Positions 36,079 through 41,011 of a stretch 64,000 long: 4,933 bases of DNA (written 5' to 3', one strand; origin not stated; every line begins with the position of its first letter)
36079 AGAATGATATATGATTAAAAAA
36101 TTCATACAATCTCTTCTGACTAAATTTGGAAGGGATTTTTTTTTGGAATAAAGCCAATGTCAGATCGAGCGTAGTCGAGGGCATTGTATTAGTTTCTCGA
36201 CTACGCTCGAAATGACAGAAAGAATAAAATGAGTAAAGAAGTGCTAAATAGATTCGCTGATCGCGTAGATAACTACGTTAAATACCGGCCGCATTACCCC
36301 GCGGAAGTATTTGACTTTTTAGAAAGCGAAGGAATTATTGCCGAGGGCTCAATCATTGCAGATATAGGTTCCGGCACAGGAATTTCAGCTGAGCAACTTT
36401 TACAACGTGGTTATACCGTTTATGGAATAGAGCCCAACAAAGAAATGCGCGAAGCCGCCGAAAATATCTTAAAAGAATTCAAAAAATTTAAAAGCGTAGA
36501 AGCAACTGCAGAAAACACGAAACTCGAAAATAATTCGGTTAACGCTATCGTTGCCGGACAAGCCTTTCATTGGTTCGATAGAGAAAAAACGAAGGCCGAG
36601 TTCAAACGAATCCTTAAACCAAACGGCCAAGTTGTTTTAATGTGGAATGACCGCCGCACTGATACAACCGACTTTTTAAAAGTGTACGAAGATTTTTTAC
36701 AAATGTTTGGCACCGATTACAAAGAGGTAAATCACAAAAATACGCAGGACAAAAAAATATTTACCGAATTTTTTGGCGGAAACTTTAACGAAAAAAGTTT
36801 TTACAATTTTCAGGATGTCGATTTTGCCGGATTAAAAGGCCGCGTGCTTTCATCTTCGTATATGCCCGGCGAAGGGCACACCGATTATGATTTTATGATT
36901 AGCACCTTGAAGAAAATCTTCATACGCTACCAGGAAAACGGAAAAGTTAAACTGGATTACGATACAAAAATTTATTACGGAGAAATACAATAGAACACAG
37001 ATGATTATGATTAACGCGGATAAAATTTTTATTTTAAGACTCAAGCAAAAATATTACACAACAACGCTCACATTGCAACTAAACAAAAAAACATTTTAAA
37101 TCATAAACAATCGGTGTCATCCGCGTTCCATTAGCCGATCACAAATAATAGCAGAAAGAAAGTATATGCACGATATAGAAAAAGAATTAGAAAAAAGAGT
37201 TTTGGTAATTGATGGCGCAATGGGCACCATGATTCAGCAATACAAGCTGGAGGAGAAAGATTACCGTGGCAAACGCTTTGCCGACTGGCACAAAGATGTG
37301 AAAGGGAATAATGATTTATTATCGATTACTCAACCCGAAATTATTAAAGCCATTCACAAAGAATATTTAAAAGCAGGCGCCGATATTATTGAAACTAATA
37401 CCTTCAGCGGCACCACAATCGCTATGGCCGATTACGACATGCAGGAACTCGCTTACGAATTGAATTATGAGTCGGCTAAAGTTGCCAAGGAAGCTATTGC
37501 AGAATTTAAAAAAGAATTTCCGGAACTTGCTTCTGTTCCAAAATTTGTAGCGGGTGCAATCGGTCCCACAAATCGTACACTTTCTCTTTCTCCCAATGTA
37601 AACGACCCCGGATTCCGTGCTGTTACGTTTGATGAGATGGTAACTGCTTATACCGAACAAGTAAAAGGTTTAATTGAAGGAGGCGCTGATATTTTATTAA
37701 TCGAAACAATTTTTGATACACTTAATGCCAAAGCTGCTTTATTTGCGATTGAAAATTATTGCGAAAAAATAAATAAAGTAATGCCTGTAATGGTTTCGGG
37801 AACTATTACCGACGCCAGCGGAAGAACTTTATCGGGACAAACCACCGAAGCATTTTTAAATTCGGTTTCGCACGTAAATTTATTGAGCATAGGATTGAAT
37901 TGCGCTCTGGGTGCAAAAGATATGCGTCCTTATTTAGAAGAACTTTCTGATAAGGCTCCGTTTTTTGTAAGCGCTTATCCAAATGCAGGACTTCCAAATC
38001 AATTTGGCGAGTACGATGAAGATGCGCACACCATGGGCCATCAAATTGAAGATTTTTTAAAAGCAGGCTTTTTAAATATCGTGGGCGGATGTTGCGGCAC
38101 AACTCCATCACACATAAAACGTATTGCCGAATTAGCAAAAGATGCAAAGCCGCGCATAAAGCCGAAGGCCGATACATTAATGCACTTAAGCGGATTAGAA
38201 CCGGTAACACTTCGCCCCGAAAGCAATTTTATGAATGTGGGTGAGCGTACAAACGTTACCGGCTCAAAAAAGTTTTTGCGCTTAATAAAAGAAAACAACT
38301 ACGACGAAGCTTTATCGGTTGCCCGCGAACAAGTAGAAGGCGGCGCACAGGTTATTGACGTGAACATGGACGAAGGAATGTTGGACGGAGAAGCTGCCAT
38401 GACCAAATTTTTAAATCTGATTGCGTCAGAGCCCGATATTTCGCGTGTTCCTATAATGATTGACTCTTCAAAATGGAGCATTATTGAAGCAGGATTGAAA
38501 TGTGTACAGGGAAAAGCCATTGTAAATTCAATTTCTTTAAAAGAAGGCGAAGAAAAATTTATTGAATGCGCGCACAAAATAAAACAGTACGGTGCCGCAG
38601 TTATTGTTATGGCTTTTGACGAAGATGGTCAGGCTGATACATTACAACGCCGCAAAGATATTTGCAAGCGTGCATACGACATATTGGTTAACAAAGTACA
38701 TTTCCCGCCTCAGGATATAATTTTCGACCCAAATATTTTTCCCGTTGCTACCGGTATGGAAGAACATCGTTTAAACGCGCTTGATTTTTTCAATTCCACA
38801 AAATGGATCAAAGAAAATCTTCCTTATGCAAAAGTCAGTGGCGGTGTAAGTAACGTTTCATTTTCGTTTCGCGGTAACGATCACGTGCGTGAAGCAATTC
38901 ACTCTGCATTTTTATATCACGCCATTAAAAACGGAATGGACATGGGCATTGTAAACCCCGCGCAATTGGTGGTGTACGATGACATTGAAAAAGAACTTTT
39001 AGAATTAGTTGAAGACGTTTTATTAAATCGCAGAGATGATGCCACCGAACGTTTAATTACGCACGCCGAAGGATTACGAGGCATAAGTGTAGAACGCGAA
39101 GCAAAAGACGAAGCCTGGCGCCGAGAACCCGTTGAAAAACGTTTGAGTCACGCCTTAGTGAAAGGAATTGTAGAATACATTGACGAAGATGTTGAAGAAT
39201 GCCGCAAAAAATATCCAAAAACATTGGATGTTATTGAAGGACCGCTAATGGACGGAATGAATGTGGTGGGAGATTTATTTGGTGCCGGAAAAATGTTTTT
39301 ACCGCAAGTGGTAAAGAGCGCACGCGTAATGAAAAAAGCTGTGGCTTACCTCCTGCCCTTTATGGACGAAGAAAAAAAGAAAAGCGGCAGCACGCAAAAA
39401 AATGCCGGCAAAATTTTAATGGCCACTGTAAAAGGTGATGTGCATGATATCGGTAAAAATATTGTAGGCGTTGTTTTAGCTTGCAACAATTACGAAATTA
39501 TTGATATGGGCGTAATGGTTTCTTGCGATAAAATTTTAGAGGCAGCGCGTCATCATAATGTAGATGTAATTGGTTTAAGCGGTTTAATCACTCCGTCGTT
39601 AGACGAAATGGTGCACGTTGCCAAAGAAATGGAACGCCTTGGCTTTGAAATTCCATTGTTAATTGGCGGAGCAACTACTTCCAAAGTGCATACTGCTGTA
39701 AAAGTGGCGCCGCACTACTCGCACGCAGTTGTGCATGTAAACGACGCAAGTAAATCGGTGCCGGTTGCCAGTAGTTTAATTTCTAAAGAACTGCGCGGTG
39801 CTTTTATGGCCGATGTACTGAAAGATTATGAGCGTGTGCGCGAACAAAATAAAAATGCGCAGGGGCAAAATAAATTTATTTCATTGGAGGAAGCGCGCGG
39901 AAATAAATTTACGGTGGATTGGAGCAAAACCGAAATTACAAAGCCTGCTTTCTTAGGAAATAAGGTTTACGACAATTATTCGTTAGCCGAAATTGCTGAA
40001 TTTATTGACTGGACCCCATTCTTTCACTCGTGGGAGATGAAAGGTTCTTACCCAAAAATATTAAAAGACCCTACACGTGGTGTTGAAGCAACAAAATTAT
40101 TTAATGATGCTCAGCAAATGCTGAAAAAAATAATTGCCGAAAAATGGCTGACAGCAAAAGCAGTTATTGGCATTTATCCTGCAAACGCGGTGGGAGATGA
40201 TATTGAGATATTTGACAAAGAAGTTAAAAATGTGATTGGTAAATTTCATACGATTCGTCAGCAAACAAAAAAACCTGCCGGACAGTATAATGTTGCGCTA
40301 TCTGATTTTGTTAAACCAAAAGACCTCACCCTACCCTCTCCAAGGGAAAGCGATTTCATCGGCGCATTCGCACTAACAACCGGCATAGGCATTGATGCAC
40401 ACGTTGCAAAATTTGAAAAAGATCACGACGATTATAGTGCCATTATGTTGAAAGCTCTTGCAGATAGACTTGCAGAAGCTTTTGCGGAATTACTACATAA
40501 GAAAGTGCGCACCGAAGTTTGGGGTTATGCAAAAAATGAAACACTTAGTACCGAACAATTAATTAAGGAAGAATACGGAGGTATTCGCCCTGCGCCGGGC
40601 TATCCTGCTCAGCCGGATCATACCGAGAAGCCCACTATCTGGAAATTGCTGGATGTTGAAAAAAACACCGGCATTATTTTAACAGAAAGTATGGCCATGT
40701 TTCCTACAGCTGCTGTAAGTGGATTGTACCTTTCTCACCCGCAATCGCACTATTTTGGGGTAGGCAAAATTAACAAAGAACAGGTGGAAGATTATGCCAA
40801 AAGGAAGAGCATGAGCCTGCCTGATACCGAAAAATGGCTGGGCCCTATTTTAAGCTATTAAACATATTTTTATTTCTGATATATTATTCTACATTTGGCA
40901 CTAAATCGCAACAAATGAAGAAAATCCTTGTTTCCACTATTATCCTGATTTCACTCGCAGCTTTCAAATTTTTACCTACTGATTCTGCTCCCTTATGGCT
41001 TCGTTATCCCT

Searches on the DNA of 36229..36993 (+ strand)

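Call 15: search_rna_families(sources=[L001, L002, L003, L004, L005, L006, L007, L008, L009], threshold=gathering, show_alignments=9)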
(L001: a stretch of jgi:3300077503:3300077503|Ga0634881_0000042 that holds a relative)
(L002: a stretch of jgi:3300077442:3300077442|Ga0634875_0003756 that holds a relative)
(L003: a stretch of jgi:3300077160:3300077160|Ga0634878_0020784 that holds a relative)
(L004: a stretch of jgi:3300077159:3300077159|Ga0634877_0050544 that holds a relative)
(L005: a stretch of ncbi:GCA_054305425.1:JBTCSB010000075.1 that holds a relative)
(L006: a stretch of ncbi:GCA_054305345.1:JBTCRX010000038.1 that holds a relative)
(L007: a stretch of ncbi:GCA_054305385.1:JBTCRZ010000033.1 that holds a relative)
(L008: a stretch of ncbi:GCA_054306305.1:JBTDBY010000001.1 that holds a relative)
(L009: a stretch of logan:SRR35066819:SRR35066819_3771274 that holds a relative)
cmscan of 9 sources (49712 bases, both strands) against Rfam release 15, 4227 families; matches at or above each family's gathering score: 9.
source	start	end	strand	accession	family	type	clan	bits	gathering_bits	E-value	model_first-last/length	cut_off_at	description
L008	2786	2911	+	RF00162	SAM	Cis-reg; riboswitch;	CL00012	64.7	44.4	7.1e-13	1-108/108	no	SAM riboswitch aptamer (S box leader)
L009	2786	2911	+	RF00162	SAM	Cis-reg; riboswitch;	CL00012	64.7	44.4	7.1e-13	1-108/108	no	SAM riboswitch aptamer (S box leader)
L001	2668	2833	+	RF00162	SAM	Cis-reg; riboswitch;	CL00012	63.8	44.4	1.3e-12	1-108/108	no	SAM riboswitch aptamer (S box leader)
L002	2668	2833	+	RF00162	SAM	Cis-reg; riboswitch;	CL00012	63.8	44.4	1.3e-12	1-108/108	no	SAM riboswitch aptamer (S box leader)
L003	926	1091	+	RF00162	SAM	Cis-reg; riboswitch;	CL00012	63.8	44.4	1.3e-12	1-108/108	no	SAM riboswitch aptamer (S box leader)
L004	900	1065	+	RF00162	SAM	Cis-reg; riboswitch;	CL00012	63.8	44.4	1.3e-12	1-108/108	no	SAM riboswitch aptamer (S box leader)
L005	2754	2915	+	RF00162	SAM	Cis-reg; riboswitch;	CL00012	59.5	44.4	2.3e-11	1-108/108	no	SAM riboswitch aptamer (S box leader)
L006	2364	2525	+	RF00162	SAM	Cis-reg; riboswitch;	CL00012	59.5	44.4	2.3e-11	1-108/108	no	SAM riboswitch aptamer (S box leader)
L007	331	492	+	RF00162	SAM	Cis-reg; riboswitch;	CL00012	59.5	44.4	2.3e-11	1-108/108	no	SAM riboswitch aptamer (S box leader)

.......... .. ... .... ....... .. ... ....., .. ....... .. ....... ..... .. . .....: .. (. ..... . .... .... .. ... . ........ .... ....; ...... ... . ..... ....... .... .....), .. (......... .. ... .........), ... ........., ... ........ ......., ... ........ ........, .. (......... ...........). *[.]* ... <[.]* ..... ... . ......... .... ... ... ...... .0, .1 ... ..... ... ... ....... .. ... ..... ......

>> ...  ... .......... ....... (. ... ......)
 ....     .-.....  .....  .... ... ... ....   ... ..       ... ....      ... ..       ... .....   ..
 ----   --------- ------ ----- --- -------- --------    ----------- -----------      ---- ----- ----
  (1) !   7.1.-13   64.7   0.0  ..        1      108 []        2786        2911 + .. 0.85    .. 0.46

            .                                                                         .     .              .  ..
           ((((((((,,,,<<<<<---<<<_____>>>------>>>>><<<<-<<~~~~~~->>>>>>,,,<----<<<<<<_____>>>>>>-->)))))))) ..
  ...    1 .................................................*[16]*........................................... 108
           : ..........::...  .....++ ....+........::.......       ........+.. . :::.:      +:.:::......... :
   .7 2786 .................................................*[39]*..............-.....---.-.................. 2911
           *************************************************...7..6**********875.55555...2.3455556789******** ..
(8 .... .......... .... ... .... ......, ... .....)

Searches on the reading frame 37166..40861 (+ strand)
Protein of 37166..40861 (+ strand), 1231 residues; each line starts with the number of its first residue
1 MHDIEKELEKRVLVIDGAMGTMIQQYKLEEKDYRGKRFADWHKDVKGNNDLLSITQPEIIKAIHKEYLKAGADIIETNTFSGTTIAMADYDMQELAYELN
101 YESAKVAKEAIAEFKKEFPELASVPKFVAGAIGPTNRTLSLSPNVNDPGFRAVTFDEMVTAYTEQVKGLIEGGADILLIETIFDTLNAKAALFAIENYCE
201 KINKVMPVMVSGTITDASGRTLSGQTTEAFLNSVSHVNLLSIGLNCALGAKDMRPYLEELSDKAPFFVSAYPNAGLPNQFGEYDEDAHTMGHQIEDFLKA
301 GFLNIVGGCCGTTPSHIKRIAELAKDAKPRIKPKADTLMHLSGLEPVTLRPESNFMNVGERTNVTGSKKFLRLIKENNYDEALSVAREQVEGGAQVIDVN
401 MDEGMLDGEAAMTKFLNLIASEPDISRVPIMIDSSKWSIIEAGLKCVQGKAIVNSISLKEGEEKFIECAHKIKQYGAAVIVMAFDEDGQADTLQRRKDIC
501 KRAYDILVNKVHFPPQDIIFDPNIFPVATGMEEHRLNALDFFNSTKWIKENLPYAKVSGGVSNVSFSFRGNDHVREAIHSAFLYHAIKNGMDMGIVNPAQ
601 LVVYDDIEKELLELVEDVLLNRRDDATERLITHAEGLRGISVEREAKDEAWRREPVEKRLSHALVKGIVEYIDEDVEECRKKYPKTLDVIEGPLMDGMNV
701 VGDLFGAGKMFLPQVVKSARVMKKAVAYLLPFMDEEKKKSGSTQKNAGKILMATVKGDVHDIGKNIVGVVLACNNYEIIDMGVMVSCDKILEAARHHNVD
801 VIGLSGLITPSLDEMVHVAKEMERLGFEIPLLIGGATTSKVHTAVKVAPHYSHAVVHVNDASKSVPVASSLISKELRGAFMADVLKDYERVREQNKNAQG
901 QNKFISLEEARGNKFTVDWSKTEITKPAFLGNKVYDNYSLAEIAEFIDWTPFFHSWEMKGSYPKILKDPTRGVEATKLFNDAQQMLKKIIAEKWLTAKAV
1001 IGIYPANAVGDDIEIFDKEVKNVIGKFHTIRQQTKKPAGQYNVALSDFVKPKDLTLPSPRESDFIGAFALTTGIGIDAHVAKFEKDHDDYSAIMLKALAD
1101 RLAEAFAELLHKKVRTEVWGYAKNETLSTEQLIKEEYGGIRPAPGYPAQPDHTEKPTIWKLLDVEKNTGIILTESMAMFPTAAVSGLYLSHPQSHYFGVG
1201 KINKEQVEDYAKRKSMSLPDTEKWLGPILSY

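Call 9: search_protein_families(library=pfam, proteins=[window:37166-40861:+])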
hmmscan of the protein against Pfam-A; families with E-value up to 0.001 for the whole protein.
window:37166-40861:+ (1231 aa): 5 families
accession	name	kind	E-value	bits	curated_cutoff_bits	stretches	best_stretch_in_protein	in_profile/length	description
PF02965.22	Met_synt_B12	-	5e-124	413.6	25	1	940-1214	2-272/273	Vitamin B12 dependent methionine synthase, activation domain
PF02574.22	S-methyl_trans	-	7.1e-100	334.9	22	1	13-322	1-281/283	Homocysteine S-methyltransferase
PF00809.28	Pterin_bind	-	8.9e-63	212.6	25.5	1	359-597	1-244/244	Pterin binding enzyme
PF02607.22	B12-binding_2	-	4.8e-25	88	23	1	657-729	2-73/74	B12 binding domain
PF02310.24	B12-binding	-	6.5e-20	71.6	32.1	1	748-839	1-92/121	B12 binding domain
